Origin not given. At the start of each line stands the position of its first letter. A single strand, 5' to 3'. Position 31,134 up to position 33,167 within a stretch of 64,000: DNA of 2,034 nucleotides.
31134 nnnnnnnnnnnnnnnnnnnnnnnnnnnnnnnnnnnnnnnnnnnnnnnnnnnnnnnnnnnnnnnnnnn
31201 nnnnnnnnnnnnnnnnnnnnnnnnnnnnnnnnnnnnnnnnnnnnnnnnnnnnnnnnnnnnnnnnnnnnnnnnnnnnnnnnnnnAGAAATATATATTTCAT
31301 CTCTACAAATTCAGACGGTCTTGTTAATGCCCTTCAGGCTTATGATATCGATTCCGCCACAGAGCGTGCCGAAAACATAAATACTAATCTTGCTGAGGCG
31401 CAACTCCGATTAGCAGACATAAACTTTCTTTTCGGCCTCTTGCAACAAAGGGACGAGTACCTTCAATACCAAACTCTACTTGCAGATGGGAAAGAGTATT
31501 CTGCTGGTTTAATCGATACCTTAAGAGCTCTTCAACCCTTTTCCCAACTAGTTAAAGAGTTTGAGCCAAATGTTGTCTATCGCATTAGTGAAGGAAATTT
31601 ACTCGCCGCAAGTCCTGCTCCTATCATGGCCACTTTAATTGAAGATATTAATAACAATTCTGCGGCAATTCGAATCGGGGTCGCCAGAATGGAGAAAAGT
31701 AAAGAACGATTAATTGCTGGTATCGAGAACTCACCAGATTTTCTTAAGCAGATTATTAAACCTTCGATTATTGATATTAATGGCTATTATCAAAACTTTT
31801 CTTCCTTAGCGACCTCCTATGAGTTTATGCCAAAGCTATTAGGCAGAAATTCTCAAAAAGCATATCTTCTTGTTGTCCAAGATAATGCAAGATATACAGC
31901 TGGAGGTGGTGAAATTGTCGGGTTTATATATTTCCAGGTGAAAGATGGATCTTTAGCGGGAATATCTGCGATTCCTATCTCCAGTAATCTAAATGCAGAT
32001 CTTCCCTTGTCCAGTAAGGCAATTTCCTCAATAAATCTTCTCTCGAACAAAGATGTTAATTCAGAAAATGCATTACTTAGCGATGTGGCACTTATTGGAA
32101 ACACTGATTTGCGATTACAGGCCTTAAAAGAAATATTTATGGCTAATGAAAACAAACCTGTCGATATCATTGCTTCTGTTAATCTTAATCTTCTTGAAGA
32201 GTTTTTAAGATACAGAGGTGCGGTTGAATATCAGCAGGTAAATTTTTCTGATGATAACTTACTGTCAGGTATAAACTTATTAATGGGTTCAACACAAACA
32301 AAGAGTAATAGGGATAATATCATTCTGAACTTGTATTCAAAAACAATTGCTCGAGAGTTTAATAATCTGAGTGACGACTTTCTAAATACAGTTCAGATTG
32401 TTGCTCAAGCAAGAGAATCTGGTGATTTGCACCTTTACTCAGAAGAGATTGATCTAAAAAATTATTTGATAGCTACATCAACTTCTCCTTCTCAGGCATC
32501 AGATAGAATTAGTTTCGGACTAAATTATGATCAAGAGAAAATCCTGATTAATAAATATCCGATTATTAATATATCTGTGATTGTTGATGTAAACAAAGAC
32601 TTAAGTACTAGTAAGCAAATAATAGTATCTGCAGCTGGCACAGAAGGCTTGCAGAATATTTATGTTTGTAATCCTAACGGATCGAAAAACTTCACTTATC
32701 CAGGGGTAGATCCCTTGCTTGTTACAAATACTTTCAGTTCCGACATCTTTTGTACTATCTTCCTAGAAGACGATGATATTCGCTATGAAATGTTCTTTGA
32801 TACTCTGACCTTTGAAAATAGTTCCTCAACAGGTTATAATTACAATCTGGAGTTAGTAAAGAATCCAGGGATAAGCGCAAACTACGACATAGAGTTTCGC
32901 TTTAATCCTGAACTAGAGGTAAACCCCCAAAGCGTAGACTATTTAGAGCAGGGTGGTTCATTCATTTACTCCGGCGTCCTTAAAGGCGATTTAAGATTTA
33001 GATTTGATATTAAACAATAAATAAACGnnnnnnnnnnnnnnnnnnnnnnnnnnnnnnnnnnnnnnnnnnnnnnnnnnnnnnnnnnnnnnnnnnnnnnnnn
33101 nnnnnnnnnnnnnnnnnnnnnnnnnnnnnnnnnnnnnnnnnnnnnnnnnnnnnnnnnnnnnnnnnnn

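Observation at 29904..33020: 1038-aa bitopic protein with a degenerate NAD-binding (epimerase-like) cytoplasmic domain and a large unknown ectodomain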

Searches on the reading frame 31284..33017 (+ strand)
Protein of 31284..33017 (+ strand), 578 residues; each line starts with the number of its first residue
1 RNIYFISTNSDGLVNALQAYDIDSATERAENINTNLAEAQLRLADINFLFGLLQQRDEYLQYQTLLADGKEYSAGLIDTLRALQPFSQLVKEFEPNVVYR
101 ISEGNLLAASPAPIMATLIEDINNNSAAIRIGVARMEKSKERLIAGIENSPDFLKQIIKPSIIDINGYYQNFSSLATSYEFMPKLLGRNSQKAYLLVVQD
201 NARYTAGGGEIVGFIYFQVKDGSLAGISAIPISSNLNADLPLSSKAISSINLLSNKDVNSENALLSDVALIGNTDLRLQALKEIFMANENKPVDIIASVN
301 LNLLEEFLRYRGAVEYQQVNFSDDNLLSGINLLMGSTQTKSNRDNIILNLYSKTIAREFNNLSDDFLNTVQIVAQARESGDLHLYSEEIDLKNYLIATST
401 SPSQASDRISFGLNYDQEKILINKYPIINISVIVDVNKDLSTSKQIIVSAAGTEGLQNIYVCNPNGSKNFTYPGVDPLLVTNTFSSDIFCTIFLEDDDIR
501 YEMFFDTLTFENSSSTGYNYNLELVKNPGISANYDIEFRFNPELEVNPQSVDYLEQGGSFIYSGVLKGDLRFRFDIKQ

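Call 28: search_solved_structures(query=A2, max_evalue=1)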
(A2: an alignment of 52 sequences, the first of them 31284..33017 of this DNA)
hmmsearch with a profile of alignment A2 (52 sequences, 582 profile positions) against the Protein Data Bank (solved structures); distinct sequences matched with E-value up to 1: 10.
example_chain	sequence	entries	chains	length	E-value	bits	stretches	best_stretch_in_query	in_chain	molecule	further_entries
8qae_A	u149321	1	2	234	0.00099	21.1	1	29-179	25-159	sc-apCC-6-SLLA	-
6gje_B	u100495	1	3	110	0.018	17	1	118-180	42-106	Cubilin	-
6gaj_A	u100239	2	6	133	0.03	16.2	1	26-103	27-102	Outer capsid protein sigma-1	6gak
3teq_A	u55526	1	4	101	0.099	14.5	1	303-378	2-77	Stromal interaction molecule 1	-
6kos_A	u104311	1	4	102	0.15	13.9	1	10-86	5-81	SUWA (Super WA20)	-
9y5h_B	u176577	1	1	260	0.27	13.1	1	22-175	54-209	sc-t-SNARE-diff-#3.3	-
2xzr_A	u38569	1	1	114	0.37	12.6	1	110-181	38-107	IMMUNOGLOBULIN-BINDING PROTEIN EIBD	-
8qad_A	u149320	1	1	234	0.54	12.1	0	29-190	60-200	sc-apCC-6-LLIA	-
4bpl_A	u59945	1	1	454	0.92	11.3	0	297-344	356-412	IMPORTIN SUBUNIT ALPHA-1A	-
4bqk_A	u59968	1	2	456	0.92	11.3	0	297-344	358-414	IMPORTIN SUBUNIT ALPHA-1A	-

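Call 34: search_protein_families(library=pfam, alignment_id=A2, max_evalue=0.01)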
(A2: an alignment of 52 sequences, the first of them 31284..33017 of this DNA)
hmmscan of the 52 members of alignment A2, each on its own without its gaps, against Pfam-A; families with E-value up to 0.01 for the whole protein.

A. member 1, window:31284-33017:+ (578 aa): 1 family
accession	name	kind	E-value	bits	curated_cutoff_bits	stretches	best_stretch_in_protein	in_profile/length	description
PF13196.11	DUF4012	-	4e-06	27.8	28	1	191-325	3-134/144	Protein of unknown function (DUF4012)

B. families by the number of members that match (of 52 scanned): 4 families
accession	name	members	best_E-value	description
PF13196.11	DUF4012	49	1.5e-28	Protein of unknown function (DUF4012)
PF25101.1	Spectrin_7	1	0.00046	Animal spectrin repeats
PF22096.1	TagH_C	1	0.0039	Teichoic acid transporter subunit TagH C-terminal domain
PF02185.22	HR1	1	0.0061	Hr1 repeat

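Call 37: predict_structure(alignment_id=A4)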
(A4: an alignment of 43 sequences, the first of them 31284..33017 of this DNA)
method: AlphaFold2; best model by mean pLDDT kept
length: 578 residues; sequences in the alignment: 43
mean_pLDDT: 91.5   pTM: 0.86
mean pLDDT of the five models: 91.5, 91.5, 90.5, 89.9, 89.9
residues with pLDDT >= 90: 431; 70-90: 132; 50-70: 15; < 50: 0
segments of 3 or more residues with pLDDT < 50: none
pLDDT, mean of each block of 10 residues (from residue 1): 93 93 96 97 94 93 95 96 94 91 83 90 94 95 92 88 89 88 92 97 94 95 93 74 93 91 92 94 93 96 95 93 95 90 94 95 88 90 93 84 76 92 93 94 96 91 91 92 90 92 93 74 91 96 91 90 92 89
secondary structure, 60 per line:
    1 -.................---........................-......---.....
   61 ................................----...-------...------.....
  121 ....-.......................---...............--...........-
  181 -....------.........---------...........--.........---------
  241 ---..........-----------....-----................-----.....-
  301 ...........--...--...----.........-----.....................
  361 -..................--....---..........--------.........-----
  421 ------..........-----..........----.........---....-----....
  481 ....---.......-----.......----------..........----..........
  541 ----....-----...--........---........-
elements in order: H2-18 H22-45 H47-52 H56-92 E97-99 E107-109 H116-124 H126-148 H152-166 H169-179 H182-185 E192-200 E210-220 E223-231 H244-253 H265-268 H274-289 E295-299 H301-311 E314-316 E319-321 H326-334 H340-360 H362-379 E382-385 H389-398 E407-415 E427-436 E442-451 E456-464 E468-471 E480-484 E488-494 E500-506 E517-526 E531-540 E545-548 E554-556 E559-566 E570-577

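Call 40: fold_search(model_id=the predicted structure, library=pdb)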
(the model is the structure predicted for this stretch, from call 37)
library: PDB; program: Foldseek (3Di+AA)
matches with E <= 10: 432; with E <= 0.001: 1
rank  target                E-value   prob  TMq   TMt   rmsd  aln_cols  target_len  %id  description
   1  6s7o_E                5.1e-04  1.00  0.19  0.20   7.8       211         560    9  Cryo-EM structure of human oligosaccharyltransferase complex OST-A (released 2019-12-18)
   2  5a1w_H                2.6e-03  0.66  0.10  0.13  23.4       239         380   10  The structure of the COPI coat linkage II (released 2015-07-08)
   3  8b6l_O                3.4e-03  1.00  0.19  0.19   7.4       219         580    9  Subtomogram average of the human Sec61-TRAP-OSTA-translocon (released 2022-12-07)
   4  6a8z_B                3.7e-03  0.99  0.17  0.21   7.4       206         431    8  Crystal structure of M1 zinc metallopeptidase from Deinococcus radiodurans (released 2019-07-17)
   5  6ifg_A                4.1e-03  1.00  0.18  0.22   8.3       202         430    8  Crystal structure of M1 zinc metallopeptidase E323A mutant bound to Tyr-ser-ala substrate from Deinococcus radiodurans (released 2019-09-25)
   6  6iff_A                4.1e-03  1.00  0.18  0.22   7.8       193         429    9  Crystal structure of M1 zinc metallopeptidase E323A mutant from Deinococcus radiodurans (released 2019-09-25)
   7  6ifg_B                5.0e-03  1.00  0.18  0.23   7.2       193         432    7  Crystal structure of M1 zinc metallopeptidase E323A mutant bound to Tyr-ser-ala substrate from Deinococcus radiodurans (released 2019-09-25)
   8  6kp1_A                5.0e-03  1.00  0.17  0.22   8.1       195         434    8  Crystal structure of two domain M1 zinc metallopeptidase E323A mutant bound to L-methionine amino acid (released 2020-06-24)
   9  6a8z_A                5.3e-03  0.99  0.17  0.21   7.9       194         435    8  Crystal structure of M1 zinc metallopeptidase from Deinococcus radiodurans (released 2019-07-17)
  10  5a1x_Q                5.5e-03  0.66  0.10  0.19  13.0       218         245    9  The structure of the COPI coat linkage III (released 2015-07-08)
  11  5dll                  5.8e-03  0.99  0.18  0.13   8.4       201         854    8  Aminopeptidase N (pepN) from Francisella tularensis subsp. tularensis SCHU S4 (released 2015-09-16)
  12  6s7t_E                6.1e-03  1.00  0.18  0.24   8.0       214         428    8  Cryo-EM structure of human oligosaccharyltransferase complex OST-B (released 2019-12-18)
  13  6koz_B                6.4e-03  0.98  0.17  0.21   8.6       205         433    9  Crystal structure of two domain M1 zinc metallopeptidase E323 mutant bound to L-Leucine amino acid (released 2020-01-22)
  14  6koz_A                6.7e-03  0.99  0.18  0.22   8.4       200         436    8  Crystal structure of two domain M1 zinc metallopeptidase E323 mutant bound to L-Leucine amino acid (released 2020-01-22)
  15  6koy_A                7.1e-03  0.99  0.18  0.23   8.0       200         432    9  Crystal structure of two domain M1 Zinc metallopeptidase E323A mutant bound to L-tryptophan amino acid (released 2020-01-22)
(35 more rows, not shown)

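Call 41: search_protein_representatives(alignment_id=A4)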
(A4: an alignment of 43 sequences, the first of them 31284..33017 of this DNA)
Query: 43 sequences, 578 profile positions. Proteins with E-value up to 0.001 (for the whole library): 6729; up to 1e-10: 3089; up to 1e-30: 122. The best 150 are listed.
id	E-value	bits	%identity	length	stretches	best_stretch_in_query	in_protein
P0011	6.7e-178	609.4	-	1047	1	1-577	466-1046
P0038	2.1e-175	601.1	-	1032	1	2-576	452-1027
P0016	9.2e-173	592.4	-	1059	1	1-577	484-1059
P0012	8.8e-172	589.2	-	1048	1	1-577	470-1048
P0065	1.0e-171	588.9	-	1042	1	1-578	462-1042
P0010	3.4e-171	587.2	-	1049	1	1-577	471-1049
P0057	1.3e-170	585.3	-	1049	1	1-577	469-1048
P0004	2.2e-166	571.4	-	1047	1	1-577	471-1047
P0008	1.4e-165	568.7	-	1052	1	1-577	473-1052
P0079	7.8e-159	546.4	-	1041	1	1-577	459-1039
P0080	4.1e-154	530.9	-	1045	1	1-577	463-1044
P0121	1.7e-149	515.6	-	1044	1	1-576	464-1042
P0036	1.5e-148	512.5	-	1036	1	1-578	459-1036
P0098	9.6e-148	509.8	-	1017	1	1-577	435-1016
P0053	4.4e-145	501.0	-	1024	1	2-576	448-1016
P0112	5.9e-132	457.7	-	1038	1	1-578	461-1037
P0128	4.7e-130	451.4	-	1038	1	1-577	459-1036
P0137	2.8e-112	392.7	-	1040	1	1-577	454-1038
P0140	6.0e-111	388.3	-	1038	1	1-578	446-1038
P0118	1.9e-105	370.2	-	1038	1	1-572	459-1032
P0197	1.6e-31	126.1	-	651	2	7-451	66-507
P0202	9.4e-31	123.5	-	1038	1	12-569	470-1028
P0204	1.5e-30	122.9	-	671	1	8-455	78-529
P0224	3.8e-28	114.9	-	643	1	5-577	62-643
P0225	4.0e-28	114.9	-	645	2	5-452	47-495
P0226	4.1e-28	114.8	-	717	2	4-411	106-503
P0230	9.5e-28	113.6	-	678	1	9-435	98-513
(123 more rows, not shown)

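Call 80: find_encoding_contigs(protein=P0224, flank=7000, max_places=1)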
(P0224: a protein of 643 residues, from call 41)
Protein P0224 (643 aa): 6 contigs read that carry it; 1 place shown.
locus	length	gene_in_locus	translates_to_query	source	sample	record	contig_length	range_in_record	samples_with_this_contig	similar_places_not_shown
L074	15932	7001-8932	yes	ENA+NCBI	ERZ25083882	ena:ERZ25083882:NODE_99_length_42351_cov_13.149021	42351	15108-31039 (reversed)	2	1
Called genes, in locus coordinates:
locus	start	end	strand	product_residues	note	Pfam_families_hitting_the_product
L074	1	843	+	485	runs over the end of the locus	PF01943:Polysacc_synt, PF03023:MurJ, PF13440:Polysacc_synt_3, PF01554:MatE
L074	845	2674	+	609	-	PF13439:Glyco_transf_4, PF13579:Glyco_trans_4_4 (weak), PF20706:GT4-conflict (weak), PF00534:Glycos_transf_1, PF13692:Glyco_trans_1_4, PF00535:Glycos_transf_2, PF10111:Glyco_tranf_2_2, PF13641:Glyco_tranf_2_3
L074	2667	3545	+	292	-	PF00535:Glycos_transf_2, PF13641:Glyco_tranf_2_3, PF13712:Glyco_tranf_2_5 (weak)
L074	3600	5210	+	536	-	PF04932:Wzy_C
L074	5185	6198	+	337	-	PF00535:Glycos_transf_2, PF13641:Glyco_tranf_2_3, PF13632:Glyco_trans_2_3 (weak)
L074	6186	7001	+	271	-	PF00535:Glycos_transf_2, PF13641:Glyco_tranf_2_3, PF13712:Glyco_tranf_2_5 (faint), PF13632:Glyco_trans_2_3 (weak)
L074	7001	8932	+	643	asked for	PF13196:DUF4012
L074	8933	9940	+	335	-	PF06723:MreB_Mbl, PF00022:Actin (weak), PF11104:PilM_2 (faint), PF00012:HSP70, PF14450:FtsA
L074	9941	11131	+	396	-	PF13439:Glyco_transf_4 (weak), PF00534:Glycos_transf_1, PF13692:Glyco_trans_1_4, PF13524:Glyco_trans_1_2 (weak)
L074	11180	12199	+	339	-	PF13177:DNA_pol3_delta2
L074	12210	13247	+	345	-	PF15902:Sortilin-Vps10 (weak), PF14870:PSII_BNR, PF15902:Sortilin-Vps10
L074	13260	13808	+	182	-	PF01765:RRF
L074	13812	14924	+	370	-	PF02163:Peptidase_M50, PF00595:PDZ (weak), PF13180:PDZ_2, PF17820:PDZ_6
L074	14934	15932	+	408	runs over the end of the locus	PF00587:tRNA-synt_2b, PF03129:HGTP_anticodon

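Call 81: find_encoding_contigs(protein=P0204, flank=7000, max_places=1)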
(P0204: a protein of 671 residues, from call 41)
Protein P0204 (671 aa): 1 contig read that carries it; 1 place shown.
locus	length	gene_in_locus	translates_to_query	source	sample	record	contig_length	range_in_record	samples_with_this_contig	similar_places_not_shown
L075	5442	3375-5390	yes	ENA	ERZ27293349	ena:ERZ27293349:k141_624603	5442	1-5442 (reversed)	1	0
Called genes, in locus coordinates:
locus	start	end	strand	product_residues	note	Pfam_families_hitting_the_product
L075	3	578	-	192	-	?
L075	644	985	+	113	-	-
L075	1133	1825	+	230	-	PF01996:F420_ligase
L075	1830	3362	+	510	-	PF13847:Methyltransf_31 (faint), PF01555:N6_N4_Mtase, PF04471:Mrr_cat, PF22722:NA-iREase1 (weak)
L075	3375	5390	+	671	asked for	PF13196:DUF4012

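Call 82: find_encoding_contigs(protein=P0226, flank=7000, max_places=1)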
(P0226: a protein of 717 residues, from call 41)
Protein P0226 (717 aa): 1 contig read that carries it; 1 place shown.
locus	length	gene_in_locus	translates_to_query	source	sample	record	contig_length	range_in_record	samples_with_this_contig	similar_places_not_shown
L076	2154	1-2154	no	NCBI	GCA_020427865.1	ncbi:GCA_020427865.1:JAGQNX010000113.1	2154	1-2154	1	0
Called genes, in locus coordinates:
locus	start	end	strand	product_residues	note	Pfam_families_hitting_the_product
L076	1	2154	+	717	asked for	PF13196:DUF4012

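Call 83: find_encoding_contigs(protein=P0225, flank=7000, max_places=1)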
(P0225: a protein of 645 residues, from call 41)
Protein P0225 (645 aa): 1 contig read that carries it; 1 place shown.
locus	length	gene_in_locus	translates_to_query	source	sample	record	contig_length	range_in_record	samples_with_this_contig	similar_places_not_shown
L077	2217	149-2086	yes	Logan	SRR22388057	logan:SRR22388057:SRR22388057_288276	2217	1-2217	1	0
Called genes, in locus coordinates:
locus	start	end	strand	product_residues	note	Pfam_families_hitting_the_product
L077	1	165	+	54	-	?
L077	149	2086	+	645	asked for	PF13196:DUF4012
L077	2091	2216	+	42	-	?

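Call 84: find_encoding_contigs(protein=P0197, flank=7000, max_places=1)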
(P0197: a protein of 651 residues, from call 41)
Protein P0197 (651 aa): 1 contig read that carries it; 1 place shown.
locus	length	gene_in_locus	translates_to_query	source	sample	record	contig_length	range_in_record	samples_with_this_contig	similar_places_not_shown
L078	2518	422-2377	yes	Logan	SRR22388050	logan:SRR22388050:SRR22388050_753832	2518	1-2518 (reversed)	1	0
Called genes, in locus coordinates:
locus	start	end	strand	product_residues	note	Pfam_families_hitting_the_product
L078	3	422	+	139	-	?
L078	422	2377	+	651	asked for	PF13196:DUF4012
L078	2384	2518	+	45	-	?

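Call 85: find_encoding_contigs(protein=P0230, flank=7000, max_places=2)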
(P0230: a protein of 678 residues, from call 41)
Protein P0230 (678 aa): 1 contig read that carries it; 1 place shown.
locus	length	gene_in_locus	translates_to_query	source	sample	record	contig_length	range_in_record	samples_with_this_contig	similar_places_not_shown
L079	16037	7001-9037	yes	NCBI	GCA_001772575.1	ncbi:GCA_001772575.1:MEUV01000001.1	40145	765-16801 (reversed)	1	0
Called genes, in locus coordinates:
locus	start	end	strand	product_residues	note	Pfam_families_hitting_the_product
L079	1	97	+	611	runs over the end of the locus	PF01411:tRNA-synt_2c, PF07973:tRNA_SAD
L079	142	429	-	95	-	-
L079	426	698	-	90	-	PF12773:DZR (weak)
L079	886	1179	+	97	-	PF00166:Cpn10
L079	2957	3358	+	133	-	-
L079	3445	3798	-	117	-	-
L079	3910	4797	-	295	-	PF01909:NTP_transf_2 (faint)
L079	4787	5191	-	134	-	PF00075:RNase_H, PF13456:RVT_3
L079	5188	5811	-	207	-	-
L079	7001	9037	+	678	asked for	PF13196:DUF4012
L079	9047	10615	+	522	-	PF12666:PrgI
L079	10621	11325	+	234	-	PF26593:TraC-like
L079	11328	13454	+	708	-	-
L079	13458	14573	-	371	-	PF00712:DNA_pol3_beta, PF02767:DNA_pol3_beta_2, PF02768:DNA_pol3_beta_3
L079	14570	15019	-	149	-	PF13083:KH_KhpA-B, PF01424:R3H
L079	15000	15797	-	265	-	PF02096:60KD_IMP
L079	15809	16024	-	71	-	PF01809:YidD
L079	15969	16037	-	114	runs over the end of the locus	PF00825:Ribonuclease_P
